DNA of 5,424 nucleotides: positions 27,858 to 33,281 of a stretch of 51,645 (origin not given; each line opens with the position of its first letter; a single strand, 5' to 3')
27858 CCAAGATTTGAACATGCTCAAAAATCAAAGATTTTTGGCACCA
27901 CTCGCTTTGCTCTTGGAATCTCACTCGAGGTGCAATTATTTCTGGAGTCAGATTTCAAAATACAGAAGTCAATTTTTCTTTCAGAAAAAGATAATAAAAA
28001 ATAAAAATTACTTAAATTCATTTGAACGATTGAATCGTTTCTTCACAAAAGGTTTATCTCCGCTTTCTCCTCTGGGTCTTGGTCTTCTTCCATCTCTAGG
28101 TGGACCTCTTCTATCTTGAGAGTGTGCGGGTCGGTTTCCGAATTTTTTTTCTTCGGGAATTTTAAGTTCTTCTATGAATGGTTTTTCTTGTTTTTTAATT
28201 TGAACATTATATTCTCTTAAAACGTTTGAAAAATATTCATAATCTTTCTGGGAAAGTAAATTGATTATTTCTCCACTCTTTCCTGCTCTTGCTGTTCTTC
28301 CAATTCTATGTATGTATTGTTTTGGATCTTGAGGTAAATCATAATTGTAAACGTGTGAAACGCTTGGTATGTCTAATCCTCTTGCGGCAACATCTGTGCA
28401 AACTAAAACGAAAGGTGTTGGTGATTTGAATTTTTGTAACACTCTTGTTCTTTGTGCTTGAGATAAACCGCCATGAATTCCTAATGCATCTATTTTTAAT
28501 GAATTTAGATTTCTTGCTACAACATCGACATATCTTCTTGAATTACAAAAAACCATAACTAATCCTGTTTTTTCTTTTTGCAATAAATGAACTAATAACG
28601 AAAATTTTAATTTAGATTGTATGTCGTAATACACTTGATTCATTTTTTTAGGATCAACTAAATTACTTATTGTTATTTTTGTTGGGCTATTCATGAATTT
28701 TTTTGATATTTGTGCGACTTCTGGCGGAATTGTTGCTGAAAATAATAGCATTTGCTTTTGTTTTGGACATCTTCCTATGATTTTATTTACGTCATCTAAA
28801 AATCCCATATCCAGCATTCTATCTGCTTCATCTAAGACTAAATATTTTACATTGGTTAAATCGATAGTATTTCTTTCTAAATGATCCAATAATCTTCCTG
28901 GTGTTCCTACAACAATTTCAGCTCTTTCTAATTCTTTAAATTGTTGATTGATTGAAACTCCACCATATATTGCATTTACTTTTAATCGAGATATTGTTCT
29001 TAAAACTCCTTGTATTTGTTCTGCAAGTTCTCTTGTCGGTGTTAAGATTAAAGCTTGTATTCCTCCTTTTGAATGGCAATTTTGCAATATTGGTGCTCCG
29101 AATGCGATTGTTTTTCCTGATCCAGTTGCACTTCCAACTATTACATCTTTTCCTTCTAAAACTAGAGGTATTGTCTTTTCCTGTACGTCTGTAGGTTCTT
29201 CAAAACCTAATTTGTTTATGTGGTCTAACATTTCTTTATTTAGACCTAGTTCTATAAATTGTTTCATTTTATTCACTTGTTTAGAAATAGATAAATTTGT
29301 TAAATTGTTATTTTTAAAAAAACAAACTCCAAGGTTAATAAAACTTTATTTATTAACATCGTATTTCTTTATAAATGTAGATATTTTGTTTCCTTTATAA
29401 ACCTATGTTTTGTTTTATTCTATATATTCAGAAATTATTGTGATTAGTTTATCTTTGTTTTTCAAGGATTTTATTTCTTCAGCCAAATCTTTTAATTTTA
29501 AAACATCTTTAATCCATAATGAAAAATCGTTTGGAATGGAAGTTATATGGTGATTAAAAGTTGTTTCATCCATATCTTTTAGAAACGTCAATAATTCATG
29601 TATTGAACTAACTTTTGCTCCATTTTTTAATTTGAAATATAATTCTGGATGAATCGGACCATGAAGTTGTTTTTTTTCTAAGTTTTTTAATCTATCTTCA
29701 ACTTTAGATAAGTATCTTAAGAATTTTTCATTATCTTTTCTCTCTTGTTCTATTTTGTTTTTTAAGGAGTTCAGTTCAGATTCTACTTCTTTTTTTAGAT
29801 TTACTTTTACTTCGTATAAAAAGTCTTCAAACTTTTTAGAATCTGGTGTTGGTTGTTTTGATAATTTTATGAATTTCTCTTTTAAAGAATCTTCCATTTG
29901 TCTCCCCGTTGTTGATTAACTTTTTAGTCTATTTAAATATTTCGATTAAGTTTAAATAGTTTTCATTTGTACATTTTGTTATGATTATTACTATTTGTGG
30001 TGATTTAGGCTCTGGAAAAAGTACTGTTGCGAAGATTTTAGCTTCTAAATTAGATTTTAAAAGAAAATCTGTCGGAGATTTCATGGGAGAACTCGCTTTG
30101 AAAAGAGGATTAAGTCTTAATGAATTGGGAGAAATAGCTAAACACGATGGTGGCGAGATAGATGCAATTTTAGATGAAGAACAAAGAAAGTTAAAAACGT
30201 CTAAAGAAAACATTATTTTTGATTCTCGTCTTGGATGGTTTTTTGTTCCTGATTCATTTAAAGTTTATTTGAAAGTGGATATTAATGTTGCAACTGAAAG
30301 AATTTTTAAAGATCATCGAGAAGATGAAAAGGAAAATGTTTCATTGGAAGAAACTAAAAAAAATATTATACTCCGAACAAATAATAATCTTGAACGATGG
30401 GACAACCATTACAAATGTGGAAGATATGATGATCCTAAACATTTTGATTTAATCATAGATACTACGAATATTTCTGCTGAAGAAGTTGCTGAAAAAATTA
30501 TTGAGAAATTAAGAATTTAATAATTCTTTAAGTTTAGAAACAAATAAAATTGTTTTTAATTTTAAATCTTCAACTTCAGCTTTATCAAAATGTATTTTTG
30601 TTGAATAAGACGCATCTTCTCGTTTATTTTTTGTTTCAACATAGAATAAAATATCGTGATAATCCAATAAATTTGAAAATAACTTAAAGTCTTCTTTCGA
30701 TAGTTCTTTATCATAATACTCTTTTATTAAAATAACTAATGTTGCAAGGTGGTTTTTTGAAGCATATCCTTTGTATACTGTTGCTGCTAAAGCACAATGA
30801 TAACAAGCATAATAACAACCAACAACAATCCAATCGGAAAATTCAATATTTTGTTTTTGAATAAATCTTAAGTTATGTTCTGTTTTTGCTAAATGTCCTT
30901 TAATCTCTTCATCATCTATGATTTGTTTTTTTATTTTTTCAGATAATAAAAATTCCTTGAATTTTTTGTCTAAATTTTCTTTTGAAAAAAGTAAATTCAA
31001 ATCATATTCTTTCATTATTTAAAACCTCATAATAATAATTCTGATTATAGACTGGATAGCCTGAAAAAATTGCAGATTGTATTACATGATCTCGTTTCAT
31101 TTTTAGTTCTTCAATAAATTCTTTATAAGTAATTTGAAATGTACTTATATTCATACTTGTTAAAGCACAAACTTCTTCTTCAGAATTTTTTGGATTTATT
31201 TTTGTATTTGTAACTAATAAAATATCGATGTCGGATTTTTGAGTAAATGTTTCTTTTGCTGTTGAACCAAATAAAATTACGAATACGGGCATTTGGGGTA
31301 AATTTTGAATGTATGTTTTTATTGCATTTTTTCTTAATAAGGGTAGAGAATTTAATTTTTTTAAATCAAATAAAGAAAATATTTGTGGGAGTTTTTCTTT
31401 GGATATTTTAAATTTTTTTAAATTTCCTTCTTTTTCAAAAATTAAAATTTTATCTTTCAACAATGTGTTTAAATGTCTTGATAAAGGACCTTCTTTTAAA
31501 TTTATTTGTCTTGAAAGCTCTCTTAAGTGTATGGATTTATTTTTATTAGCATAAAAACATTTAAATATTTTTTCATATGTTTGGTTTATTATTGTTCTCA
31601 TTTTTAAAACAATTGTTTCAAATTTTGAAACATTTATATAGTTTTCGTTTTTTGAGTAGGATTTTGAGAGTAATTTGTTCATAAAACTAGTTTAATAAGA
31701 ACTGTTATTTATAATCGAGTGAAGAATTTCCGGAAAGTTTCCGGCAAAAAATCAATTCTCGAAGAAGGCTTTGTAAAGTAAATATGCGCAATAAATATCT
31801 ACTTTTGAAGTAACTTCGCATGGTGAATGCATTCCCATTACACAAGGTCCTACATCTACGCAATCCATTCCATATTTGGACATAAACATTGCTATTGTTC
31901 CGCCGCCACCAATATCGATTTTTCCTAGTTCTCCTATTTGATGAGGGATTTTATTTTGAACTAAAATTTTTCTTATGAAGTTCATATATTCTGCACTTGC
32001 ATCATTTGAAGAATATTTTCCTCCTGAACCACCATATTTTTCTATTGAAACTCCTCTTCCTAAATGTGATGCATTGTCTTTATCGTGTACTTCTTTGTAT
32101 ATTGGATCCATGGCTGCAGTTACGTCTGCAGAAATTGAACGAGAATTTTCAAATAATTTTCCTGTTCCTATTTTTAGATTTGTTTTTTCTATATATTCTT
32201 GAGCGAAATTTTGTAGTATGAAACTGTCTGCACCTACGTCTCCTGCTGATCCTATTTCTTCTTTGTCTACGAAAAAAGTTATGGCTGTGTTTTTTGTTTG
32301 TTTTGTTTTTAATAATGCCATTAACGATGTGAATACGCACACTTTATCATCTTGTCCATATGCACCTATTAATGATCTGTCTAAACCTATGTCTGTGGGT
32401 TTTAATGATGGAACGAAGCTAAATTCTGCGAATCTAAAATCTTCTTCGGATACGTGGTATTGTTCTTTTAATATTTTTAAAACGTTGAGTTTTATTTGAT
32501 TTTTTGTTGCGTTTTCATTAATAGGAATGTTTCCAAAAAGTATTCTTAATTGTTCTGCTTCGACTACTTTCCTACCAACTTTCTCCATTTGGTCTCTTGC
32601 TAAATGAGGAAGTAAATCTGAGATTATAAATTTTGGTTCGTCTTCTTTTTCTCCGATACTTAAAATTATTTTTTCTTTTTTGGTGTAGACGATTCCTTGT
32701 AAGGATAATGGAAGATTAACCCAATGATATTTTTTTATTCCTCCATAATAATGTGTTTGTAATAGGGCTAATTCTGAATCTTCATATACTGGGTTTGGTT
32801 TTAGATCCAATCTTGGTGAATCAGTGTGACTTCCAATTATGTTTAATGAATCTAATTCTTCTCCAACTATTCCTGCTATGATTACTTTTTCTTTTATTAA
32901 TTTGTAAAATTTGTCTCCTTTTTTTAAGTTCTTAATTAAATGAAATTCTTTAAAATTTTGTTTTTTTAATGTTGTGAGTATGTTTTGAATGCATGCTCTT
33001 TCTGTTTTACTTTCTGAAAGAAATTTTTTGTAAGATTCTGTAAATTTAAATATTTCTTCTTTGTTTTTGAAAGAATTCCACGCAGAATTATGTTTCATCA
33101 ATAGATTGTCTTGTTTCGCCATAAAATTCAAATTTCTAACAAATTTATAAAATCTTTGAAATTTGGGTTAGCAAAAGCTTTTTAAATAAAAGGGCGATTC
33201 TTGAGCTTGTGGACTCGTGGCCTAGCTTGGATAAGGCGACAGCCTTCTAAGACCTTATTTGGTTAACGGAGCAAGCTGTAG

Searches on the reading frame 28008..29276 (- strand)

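Call 71: search_protein_families(library=pfam, proteins=[window:28008-29276:-])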
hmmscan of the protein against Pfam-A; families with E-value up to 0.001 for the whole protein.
window:28008-29276:- (422 aa): 3 families
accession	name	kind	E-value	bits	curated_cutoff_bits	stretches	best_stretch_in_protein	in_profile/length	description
PF00270.35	DEAD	-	1.7e-52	177.9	26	1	29-189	1-166/167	DEAD/DEAH box helicase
PF00271.37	Helicase_C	-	3e-36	124.5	23.5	1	224-332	2-110/110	Helicase conserved C-terminal domain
PF04851.21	ResIII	-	1.7e-11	44.7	22.5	1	41-183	22-162/164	Type III restriction enzyme, res subunit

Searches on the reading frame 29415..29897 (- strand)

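Call 37: search_protein_families(library=pfam, proteins=[window:29415-29897:-])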
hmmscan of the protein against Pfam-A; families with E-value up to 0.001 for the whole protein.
window:29415-29897:- (160 aa): 1 family
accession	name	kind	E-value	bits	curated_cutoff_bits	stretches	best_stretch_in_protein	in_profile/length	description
PF19027.5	DUF5752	-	3e-06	27.2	23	1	86-149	10-84/208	Family of unknown function (DUF5752)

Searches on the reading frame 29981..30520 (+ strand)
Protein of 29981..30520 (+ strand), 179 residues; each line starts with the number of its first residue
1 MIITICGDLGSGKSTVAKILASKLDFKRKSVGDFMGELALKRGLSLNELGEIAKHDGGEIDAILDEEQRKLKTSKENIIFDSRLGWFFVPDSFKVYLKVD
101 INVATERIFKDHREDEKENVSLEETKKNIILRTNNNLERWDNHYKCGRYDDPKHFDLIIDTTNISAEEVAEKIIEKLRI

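Call 37: search_protein_families(library=pfam, proteins=[window:29981-30520:+])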
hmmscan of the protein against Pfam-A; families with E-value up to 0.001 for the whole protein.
window:29981-30520:+ (179 aa): 6 families
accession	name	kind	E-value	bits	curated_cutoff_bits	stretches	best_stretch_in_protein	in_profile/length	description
PF13189.12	Cytidylate_kin2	-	5.2e-15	56.5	28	1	2-162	1-175/176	Cytidylate kinase-like family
PF13238.12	AAA_18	-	4e-14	53.6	29.4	1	3-122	1-124/128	AAA domain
PF02224.24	Cytidylate_kin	-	2.5e-13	50.7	26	1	59-177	97-209/211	Cytidylate kinase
PF13207.12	AAA_17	-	3.1e-09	37.6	27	1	10-85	5-81/136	AAA domain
PF01712.25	dNK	-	7.4e-07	29.6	27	0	3-27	1-25/203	Deoxynucleoside kinase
PF01202.28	SKI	-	0.00017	22.2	22.1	0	10-27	2-19/159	Shikimate kinase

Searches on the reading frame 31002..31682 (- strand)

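Call 71: search_protein_families(library=pfam, proteins=[window:31002-31682:-])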
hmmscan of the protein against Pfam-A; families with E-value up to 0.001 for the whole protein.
window:31002-31682:- (226 aa): 4 families
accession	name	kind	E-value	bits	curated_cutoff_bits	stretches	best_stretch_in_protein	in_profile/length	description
PF18765.7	Polbeta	-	3.7e-10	40.3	26.9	1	120-215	2-91/93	Polymerase beta, Nucleotidyltransferase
PF01909.29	NTP_transf_2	-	5.4e-08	33.6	21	1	122-162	5-46/93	Nucleotidyltransferase domain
PF22600.2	MTPAP-like_central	-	0.00021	21.9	27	1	126-170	35-76/139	Poly(A) RNA polymerase, mitochondrial-like, central palm domain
PF13412.12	HTH_24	-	0.00025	21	21.9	1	47-79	14-46/48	Winged helix-turn-helix DNA-binding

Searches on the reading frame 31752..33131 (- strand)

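Call 7: search_protein_families(library=pfam, proteins=[window:31752-33131:-])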
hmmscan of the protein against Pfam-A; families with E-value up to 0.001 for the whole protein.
window:31752-33131:- (459 aa): 2 families
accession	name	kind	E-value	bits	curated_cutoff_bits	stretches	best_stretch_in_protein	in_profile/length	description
PF02127.20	Peptidase_M18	-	2.2e-89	300.7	24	1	37-457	1-432/432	Aminopeptidase I zinc metalloprotease (M18)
PF05343.19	Peptidase_M42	-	2.3e-07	30.6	23.2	1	334-447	181-287/292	M42 glutamyl aminopeptidase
